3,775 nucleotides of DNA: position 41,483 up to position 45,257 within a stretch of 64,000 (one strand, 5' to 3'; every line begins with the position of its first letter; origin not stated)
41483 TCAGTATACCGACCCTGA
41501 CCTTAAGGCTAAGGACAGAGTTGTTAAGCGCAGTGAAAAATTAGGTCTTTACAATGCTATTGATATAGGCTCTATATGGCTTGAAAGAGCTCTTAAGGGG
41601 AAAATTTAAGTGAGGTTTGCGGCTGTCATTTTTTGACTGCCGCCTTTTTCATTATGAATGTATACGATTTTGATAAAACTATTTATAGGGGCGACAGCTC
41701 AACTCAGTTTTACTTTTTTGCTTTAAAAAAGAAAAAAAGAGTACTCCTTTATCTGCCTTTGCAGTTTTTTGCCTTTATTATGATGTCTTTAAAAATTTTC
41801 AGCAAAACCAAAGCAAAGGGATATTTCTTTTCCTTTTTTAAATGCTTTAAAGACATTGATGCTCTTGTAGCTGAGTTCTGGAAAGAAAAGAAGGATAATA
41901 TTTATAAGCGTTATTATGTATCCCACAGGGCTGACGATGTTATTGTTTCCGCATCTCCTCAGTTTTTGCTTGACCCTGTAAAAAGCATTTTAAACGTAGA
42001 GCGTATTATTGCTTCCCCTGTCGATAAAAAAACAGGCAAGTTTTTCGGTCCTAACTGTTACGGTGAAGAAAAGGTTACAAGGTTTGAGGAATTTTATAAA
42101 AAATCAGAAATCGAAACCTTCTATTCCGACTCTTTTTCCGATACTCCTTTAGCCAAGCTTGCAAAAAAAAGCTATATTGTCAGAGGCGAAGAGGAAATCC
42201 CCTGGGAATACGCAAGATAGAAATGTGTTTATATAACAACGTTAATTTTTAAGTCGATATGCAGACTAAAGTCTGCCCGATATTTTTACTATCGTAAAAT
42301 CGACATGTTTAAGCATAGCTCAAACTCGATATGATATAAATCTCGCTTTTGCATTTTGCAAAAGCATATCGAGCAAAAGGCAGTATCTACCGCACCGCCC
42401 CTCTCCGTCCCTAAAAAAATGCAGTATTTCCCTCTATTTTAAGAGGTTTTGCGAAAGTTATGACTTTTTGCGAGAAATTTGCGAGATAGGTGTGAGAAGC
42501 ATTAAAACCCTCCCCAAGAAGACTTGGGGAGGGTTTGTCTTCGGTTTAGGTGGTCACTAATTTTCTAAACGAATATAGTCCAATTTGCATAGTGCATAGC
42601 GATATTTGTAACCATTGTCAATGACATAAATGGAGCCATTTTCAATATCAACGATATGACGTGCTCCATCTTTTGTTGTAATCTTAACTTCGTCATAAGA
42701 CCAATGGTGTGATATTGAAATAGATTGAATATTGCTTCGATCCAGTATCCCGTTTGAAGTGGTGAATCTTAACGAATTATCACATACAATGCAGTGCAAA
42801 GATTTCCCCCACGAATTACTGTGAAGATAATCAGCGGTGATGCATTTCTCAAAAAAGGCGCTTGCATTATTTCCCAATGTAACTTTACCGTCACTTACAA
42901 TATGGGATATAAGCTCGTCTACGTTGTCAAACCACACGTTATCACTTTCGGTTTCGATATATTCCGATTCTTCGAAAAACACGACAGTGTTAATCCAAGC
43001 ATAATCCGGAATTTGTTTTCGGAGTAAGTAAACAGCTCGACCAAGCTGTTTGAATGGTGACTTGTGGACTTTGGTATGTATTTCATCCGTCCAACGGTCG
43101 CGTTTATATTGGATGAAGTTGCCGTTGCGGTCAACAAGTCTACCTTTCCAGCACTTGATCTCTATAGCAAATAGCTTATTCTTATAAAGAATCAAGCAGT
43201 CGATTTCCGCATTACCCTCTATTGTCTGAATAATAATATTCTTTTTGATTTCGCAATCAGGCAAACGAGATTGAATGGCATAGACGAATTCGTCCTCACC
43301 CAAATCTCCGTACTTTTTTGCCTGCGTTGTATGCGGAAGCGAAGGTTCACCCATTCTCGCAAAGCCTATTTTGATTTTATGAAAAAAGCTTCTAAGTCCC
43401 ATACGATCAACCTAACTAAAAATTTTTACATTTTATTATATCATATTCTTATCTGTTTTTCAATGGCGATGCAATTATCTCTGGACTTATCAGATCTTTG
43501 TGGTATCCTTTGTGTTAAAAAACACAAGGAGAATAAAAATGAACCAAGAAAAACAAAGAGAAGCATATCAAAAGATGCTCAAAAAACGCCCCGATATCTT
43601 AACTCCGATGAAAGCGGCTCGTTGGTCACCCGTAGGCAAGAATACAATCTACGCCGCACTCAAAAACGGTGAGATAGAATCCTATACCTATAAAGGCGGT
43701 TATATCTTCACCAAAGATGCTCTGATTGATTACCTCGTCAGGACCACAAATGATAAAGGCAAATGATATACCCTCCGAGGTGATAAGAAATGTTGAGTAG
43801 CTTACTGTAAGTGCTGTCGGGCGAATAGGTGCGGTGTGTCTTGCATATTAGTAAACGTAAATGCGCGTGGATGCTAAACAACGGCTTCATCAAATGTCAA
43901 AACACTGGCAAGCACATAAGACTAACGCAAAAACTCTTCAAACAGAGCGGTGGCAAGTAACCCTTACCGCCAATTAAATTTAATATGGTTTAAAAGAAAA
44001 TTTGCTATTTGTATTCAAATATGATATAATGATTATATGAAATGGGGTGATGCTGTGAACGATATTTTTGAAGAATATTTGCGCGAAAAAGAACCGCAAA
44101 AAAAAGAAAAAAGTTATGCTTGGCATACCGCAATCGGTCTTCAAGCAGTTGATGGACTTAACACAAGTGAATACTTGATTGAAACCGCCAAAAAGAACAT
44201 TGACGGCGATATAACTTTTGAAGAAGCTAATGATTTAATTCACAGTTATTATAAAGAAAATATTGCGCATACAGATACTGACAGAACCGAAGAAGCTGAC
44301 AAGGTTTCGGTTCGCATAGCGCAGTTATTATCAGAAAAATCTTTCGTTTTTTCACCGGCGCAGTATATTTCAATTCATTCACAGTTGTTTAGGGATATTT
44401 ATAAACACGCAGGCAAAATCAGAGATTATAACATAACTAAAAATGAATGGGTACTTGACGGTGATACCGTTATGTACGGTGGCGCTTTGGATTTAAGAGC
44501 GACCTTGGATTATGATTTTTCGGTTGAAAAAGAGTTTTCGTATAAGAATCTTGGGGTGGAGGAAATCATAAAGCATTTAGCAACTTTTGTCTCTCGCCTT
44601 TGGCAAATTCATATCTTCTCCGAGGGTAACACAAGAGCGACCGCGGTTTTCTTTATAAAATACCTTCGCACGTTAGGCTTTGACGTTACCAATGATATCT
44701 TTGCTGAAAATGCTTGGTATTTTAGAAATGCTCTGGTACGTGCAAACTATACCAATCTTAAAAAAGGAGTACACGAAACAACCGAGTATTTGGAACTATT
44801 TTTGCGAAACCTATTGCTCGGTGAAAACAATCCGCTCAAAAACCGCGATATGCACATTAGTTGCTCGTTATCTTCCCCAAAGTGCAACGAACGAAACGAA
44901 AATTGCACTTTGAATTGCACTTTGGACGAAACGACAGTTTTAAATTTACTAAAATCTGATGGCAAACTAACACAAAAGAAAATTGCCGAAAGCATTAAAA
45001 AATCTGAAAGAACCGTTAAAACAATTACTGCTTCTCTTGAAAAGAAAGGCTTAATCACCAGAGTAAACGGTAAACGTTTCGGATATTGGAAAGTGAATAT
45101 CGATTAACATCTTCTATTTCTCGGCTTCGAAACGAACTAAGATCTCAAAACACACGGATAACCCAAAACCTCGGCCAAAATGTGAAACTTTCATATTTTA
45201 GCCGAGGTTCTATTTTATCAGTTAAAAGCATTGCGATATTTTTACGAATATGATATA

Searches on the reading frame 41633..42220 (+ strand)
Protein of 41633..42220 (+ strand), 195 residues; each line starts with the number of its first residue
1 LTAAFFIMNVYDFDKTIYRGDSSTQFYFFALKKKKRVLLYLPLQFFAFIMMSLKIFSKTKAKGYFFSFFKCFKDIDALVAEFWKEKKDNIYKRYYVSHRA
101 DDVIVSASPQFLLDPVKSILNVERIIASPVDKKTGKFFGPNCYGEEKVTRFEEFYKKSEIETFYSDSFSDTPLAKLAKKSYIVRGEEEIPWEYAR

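Call 59: search_protein_families(library=pfam, proteins=[window:41633-42220:+], max_evalue=0.00001)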
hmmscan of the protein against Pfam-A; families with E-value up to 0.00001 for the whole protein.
window:41633-42220:+ (195 aa): 1 family
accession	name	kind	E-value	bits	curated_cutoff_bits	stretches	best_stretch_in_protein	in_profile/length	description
PF12710.13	HAD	-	1.1e-19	72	27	1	10-175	2-189/189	haloacid dehalogenase-like hydrolase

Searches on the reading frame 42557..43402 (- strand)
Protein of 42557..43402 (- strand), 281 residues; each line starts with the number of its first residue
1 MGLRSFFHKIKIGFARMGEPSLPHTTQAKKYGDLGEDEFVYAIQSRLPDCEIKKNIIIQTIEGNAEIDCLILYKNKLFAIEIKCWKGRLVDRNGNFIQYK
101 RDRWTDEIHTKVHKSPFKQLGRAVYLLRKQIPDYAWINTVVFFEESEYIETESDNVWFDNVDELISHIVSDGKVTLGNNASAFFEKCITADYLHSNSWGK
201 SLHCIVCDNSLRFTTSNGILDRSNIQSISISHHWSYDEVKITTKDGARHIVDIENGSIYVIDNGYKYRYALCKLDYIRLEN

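Call 59: search_protein_families(library=pfam, proteins=[window:42557-43402:-], max_evalue=0.00001)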
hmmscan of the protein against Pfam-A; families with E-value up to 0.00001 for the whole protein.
window:42557-43402:- (281 aa): 1 family
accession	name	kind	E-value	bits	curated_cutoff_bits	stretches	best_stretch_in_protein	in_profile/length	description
PF08378.17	NERD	-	7.8e-14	52.6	22.1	1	32-143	2-110/111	Nuclease-related domain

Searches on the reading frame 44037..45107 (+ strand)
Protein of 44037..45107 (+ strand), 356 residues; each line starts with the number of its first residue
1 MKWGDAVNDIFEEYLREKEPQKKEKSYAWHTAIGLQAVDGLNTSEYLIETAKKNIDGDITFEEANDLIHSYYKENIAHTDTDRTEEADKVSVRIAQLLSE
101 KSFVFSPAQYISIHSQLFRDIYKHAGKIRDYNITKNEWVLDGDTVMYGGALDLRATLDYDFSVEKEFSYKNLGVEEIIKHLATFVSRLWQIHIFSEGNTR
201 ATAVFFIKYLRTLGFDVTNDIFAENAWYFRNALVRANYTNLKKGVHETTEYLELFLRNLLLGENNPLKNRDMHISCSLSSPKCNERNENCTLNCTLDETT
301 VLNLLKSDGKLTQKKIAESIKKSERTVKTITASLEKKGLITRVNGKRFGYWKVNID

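Call 59: search_protein_families(library=pfam, proteins=[window:44037-45107:+], max_evalue=0.00001)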
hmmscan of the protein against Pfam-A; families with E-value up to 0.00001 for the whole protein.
window:44037-45107:+ (356 aa): 3 families
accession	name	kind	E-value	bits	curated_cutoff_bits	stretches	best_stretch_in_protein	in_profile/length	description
PF02661.23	Fic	-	2e-10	41.8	24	1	105-210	2-93/93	Fic/DOC family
PF13412.12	HTH_24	-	4e-08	33.1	21.9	1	301-341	8-48/48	Winged helix-turn-helix DNA-binding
PF01047.28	MarR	-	2.6e-06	27.6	24.6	1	295-342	2-49/59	MarR family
